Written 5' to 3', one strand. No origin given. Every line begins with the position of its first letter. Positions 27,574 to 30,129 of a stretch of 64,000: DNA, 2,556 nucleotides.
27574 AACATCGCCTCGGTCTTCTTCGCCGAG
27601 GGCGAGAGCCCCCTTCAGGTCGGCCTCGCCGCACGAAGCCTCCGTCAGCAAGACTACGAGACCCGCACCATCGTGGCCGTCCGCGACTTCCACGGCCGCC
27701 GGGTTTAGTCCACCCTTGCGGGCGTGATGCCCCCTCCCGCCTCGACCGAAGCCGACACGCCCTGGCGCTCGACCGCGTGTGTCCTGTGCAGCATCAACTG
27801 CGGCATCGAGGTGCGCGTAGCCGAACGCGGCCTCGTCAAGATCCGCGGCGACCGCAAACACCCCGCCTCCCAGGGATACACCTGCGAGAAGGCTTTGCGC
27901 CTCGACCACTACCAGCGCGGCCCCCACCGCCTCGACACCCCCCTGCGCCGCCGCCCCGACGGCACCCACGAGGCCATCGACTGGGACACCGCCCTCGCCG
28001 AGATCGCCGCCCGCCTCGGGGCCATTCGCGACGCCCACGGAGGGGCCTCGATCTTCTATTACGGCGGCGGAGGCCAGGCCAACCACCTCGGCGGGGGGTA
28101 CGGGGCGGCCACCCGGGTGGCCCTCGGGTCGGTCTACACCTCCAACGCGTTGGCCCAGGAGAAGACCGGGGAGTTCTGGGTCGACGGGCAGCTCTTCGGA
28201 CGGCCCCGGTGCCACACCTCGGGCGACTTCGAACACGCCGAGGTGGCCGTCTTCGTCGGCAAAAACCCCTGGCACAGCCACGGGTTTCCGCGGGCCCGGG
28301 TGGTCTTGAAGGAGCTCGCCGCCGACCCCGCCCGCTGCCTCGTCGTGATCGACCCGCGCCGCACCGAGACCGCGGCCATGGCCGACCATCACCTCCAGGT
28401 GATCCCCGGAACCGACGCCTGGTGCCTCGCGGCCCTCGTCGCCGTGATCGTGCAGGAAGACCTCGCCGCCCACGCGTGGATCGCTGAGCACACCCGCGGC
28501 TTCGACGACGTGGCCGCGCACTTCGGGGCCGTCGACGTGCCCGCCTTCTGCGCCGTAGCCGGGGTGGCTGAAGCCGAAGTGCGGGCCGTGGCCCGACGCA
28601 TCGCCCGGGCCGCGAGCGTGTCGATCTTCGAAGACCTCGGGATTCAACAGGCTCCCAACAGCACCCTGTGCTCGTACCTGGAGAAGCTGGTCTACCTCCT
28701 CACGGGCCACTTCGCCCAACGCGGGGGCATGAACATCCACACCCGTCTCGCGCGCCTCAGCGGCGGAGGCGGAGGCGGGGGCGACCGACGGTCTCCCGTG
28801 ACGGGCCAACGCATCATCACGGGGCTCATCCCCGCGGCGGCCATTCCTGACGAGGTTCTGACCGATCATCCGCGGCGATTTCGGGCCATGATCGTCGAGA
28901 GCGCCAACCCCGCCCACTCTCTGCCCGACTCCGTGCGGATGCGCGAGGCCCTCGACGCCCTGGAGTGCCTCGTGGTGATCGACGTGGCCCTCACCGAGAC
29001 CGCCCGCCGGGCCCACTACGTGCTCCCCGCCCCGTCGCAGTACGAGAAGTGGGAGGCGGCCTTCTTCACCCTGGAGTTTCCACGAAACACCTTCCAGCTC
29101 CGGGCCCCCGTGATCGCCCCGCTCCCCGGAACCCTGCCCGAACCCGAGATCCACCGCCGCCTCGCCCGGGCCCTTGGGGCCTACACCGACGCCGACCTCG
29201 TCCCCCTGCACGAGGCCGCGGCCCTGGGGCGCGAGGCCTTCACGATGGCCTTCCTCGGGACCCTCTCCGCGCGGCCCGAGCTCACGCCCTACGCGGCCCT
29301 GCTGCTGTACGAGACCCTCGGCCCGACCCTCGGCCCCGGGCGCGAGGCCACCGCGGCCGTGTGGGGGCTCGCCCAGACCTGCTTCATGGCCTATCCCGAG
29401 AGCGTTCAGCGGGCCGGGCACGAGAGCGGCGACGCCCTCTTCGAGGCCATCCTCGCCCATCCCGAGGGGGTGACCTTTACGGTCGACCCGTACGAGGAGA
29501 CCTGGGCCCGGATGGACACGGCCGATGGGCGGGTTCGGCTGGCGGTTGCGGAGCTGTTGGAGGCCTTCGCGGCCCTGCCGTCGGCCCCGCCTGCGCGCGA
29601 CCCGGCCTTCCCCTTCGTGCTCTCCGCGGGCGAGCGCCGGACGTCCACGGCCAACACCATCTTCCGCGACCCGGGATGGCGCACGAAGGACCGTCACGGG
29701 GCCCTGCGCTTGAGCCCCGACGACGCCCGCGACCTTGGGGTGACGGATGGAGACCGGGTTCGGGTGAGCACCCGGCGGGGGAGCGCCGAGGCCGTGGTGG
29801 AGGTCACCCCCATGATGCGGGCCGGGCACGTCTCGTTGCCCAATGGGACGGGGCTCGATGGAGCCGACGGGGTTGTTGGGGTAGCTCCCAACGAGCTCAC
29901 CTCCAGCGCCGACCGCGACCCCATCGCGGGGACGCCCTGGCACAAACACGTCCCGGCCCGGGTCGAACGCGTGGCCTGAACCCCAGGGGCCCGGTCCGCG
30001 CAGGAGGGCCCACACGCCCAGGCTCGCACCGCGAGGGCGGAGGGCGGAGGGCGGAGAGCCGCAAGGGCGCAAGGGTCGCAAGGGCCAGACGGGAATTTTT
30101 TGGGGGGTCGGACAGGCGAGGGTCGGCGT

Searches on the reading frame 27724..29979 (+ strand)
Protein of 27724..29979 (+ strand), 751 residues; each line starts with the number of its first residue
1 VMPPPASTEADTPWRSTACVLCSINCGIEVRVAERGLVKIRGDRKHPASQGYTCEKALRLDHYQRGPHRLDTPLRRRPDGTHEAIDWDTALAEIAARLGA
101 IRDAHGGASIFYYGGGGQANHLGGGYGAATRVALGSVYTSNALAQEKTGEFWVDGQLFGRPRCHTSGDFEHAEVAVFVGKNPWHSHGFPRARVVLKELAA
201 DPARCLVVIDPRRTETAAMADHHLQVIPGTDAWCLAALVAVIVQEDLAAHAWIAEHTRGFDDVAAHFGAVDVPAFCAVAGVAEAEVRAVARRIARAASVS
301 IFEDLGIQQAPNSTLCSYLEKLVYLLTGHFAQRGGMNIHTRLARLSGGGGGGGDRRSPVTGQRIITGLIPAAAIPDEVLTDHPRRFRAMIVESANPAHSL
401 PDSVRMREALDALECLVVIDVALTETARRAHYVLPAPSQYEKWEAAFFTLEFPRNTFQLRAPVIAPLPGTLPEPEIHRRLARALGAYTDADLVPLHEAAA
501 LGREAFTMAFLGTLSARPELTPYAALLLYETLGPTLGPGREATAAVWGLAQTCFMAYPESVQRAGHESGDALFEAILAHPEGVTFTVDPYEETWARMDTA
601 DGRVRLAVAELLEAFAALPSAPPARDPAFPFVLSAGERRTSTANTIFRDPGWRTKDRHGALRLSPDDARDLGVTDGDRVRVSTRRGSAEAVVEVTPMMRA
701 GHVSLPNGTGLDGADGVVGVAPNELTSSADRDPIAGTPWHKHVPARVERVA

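Call 32: search_protein_families(library=pfam, proteins=[window:27724-29979:+], max_evalue=0.01)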
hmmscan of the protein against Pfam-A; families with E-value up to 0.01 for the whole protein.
window:27724-29979:+ (751 aa): 3 families
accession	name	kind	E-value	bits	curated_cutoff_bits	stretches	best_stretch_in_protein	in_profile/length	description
PF00384.28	Molybdopterin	-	7.8e-25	88.1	24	1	69-447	1-321/353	Molybdopterin oxidoreductase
PF01568.27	Molydop_binding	-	3.4e-20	72.6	26.8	1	632-744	2-110/110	Molydopterin dinucleotide binding domain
PF04879.21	Molybdop_Fe4S4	-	2e-11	44.1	22.7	1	14-60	3-49/55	Molybdopterin oxidoreductase Fe4S4 domain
